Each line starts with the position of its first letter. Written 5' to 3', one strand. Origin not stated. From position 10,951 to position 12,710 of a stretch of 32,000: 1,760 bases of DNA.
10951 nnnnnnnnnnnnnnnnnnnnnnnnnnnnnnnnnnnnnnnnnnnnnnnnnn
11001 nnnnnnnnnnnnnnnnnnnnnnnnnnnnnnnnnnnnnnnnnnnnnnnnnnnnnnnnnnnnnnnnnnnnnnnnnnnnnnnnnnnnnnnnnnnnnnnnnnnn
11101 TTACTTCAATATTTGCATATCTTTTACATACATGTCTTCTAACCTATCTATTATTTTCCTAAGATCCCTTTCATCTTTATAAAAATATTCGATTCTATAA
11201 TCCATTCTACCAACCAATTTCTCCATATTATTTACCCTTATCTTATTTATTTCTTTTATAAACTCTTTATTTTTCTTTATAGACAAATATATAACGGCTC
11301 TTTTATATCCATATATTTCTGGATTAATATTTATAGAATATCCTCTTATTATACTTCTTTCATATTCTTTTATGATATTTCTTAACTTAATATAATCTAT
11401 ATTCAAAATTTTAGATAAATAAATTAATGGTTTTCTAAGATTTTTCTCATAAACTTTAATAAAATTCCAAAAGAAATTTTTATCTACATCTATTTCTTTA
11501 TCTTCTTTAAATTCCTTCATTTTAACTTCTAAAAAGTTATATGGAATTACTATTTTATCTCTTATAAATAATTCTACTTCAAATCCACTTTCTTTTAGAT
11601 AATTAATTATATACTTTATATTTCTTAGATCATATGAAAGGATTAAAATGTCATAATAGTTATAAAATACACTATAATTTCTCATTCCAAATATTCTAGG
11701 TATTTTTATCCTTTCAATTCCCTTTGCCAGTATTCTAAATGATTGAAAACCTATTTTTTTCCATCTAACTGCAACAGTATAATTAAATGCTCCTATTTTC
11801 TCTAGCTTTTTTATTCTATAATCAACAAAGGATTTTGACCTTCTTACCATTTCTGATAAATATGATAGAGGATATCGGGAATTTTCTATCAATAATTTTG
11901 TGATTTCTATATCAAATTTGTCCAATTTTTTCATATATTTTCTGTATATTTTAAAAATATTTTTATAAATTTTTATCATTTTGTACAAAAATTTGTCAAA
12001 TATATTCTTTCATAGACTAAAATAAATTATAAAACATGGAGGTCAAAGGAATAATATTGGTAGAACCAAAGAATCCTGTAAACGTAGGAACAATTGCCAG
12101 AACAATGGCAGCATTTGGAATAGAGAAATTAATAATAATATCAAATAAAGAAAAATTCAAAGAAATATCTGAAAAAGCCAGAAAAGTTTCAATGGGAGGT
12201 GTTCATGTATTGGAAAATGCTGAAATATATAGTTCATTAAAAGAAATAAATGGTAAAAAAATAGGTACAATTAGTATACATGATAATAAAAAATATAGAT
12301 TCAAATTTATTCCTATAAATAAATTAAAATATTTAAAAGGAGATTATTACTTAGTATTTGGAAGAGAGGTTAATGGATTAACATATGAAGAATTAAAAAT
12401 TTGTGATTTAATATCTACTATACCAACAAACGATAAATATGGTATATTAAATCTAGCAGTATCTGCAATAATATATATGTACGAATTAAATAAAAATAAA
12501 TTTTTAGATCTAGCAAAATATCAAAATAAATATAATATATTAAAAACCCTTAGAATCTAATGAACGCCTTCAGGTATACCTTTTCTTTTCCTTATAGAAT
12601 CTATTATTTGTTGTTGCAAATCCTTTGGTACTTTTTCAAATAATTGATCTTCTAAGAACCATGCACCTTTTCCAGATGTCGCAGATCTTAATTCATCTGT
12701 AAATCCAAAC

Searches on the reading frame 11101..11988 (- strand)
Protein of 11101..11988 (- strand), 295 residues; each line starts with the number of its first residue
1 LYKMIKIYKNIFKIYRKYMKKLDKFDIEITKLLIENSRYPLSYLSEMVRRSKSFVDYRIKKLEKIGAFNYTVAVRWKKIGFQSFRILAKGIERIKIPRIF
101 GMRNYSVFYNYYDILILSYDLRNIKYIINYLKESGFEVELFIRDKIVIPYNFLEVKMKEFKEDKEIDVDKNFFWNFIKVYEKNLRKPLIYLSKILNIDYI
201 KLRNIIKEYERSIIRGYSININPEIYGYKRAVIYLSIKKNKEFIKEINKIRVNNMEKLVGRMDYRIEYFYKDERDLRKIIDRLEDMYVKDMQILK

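Call 8: search_protein_families(library=pfam, proteins=[window:11101-11988:-], max_evalue=0.01)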
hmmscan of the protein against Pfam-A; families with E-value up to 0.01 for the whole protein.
window:11101-11988:- (295 aa): 4 families
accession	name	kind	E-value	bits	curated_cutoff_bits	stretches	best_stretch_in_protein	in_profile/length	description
PF13404.12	HTH_AsnC-type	-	3.9e-05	23.8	27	1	22-63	1-42/42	AsnC-type helix-turn-helix domain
PF13412.12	HTH_24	-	0.00018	21.4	21.9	1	22-66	1-45/48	Winged helix-turn-helix DNA-binding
PF02650.20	HTH_WhiA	-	0.0012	19.7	27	1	9-65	24-83/84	WhiA C-terminal HTH domain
PF15656.11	Tox-HDC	-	0.0012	19.5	21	1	160-231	52-123/130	Toxin with a H, D/N and C signature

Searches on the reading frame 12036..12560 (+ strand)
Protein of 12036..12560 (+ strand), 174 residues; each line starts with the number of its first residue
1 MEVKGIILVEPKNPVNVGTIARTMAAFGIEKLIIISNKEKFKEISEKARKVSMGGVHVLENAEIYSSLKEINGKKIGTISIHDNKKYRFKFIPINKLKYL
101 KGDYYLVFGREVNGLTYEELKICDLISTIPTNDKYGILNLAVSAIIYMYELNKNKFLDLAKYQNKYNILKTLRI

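Call 74: search_protein_families(library=pfam, proteins=[window:12036-12560:+], max_evalue=0.0001)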
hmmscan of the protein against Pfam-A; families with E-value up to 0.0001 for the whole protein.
window:12036-12560:+ (174 aa): 1 family
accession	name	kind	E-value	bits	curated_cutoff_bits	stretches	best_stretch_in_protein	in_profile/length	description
PF00588.24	SpoU_methylase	-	1.8e-28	99.9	29.7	1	6-149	4-142/142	SpoU rRNA Methylase family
